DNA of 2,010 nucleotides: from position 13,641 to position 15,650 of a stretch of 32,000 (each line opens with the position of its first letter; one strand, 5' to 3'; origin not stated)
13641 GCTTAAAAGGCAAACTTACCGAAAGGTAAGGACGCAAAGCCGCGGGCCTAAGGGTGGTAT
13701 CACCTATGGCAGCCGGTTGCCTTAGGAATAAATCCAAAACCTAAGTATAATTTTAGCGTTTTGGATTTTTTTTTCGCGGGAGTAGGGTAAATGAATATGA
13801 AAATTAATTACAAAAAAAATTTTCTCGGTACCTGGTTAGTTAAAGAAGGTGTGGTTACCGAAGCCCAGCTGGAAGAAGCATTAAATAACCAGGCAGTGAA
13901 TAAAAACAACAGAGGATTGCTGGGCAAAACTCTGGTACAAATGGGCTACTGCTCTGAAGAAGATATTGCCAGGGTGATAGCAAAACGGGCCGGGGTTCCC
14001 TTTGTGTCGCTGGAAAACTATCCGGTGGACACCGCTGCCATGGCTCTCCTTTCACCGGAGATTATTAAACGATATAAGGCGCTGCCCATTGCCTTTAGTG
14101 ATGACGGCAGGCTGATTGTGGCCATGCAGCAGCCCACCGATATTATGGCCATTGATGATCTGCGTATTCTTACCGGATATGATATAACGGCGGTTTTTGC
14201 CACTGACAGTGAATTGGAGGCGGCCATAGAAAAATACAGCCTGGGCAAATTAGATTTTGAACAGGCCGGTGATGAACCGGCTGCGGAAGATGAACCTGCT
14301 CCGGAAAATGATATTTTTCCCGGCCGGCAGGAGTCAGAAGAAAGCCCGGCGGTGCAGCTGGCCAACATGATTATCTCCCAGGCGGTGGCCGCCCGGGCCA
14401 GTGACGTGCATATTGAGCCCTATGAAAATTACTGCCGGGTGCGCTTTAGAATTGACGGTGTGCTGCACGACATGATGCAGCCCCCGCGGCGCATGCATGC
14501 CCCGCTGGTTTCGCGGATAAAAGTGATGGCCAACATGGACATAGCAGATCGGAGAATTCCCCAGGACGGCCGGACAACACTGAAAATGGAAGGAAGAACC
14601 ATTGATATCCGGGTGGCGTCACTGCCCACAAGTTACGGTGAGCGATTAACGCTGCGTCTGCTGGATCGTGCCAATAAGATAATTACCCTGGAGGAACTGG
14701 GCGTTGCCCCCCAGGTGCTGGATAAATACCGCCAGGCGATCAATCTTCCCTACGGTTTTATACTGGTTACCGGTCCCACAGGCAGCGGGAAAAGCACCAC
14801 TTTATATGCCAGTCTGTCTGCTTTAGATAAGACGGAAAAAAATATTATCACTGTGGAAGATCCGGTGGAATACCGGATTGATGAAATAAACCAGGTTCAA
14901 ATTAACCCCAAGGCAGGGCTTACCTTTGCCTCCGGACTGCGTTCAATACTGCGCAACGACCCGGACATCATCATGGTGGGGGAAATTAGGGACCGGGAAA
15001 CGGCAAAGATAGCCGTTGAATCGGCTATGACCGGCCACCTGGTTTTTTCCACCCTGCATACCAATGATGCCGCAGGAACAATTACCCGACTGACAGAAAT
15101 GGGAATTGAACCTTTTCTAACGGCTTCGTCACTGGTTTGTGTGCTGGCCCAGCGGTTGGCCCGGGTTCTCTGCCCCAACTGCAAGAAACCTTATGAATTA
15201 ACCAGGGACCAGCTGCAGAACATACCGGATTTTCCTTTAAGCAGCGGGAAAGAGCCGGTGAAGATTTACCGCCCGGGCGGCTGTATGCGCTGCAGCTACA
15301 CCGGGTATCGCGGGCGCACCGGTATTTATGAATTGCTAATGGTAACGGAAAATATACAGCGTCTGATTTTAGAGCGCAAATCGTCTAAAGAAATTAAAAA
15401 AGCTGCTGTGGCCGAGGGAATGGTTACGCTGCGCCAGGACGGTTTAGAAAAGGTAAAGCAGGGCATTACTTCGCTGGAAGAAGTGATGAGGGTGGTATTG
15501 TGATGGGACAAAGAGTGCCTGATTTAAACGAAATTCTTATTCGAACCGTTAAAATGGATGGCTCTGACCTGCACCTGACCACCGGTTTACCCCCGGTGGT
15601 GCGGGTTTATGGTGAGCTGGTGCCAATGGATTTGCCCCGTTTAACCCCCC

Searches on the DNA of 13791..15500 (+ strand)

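Call 11: search_rna_families(sources=[L001, L002, L003, L004, L005, L006, L007, L008, L009, L010, L011, L012, L013, L014, L015, L016, L017, L018, L019, L020], threshold=gathering)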
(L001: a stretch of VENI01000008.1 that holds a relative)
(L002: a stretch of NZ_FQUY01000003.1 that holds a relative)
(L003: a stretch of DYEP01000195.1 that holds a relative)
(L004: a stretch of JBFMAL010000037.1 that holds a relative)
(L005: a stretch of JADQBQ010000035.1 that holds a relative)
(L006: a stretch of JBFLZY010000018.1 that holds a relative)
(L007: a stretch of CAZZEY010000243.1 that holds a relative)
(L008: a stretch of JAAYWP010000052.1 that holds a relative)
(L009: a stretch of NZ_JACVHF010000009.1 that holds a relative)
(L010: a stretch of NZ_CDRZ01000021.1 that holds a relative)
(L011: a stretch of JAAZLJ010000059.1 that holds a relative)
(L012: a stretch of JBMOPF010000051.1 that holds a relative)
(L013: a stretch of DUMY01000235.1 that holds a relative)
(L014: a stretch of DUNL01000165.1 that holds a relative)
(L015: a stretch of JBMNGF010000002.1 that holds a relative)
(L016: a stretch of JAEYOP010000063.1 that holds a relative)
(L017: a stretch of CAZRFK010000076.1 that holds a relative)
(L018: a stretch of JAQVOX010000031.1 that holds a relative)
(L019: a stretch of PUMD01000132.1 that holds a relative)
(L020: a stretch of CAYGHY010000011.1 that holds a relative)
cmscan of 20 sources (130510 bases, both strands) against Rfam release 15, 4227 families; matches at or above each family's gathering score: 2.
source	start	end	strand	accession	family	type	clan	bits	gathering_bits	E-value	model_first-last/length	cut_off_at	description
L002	2844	2928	+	RF01051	c-di-GMP-I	Cis-reg; riboswitch;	CL00126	87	35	1.6e-15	1-87/87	no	c-di-GMP-I riboswitch aptamer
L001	2756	2840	+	RF01051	c-di-GMP-I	Cis-reg; riboswitch;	CL00126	81.3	35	4.1e-14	1-87/87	no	c-di-GMP-I riboswitch aptamer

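Call 12: search_rna_families(sources=[L021, L022, L023, L024, L025, L026, L027, L028, L029, L030, L031, L032, L033, L034, L036, L038, L039, L049, L076, L040], threshold=gathering)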
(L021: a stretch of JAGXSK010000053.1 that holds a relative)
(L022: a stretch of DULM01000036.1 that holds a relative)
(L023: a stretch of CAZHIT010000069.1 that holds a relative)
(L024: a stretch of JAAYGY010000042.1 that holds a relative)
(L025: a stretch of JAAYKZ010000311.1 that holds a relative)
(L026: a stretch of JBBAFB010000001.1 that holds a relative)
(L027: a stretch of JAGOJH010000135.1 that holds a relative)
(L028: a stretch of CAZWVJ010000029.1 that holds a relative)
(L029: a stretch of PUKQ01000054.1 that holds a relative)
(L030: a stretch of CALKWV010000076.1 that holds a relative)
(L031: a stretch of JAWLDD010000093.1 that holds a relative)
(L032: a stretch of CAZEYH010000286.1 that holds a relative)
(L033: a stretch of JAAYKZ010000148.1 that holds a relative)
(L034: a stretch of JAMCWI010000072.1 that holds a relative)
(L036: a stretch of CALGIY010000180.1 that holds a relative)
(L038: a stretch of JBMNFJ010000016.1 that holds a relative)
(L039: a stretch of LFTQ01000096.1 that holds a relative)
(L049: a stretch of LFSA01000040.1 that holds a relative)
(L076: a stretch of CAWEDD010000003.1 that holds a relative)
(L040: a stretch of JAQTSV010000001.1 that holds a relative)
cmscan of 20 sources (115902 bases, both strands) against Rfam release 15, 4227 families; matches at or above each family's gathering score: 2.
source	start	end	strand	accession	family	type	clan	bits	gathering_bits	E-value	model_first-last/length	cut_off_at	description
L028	4937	5028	+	RF01051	c-di-GMP-I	Cis-reg; riboswitch;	CL00126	82.9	35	1.5e-14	1-87/87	no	c-di-GMP-I riboswitch aptamer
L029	2479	2570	+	RF01051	c-di-GMP-I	Cis-reg; riboswitch;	CL00126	81.1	35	4.1e-14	1-87/87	no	c-di-GMP-I riboswitch aptamer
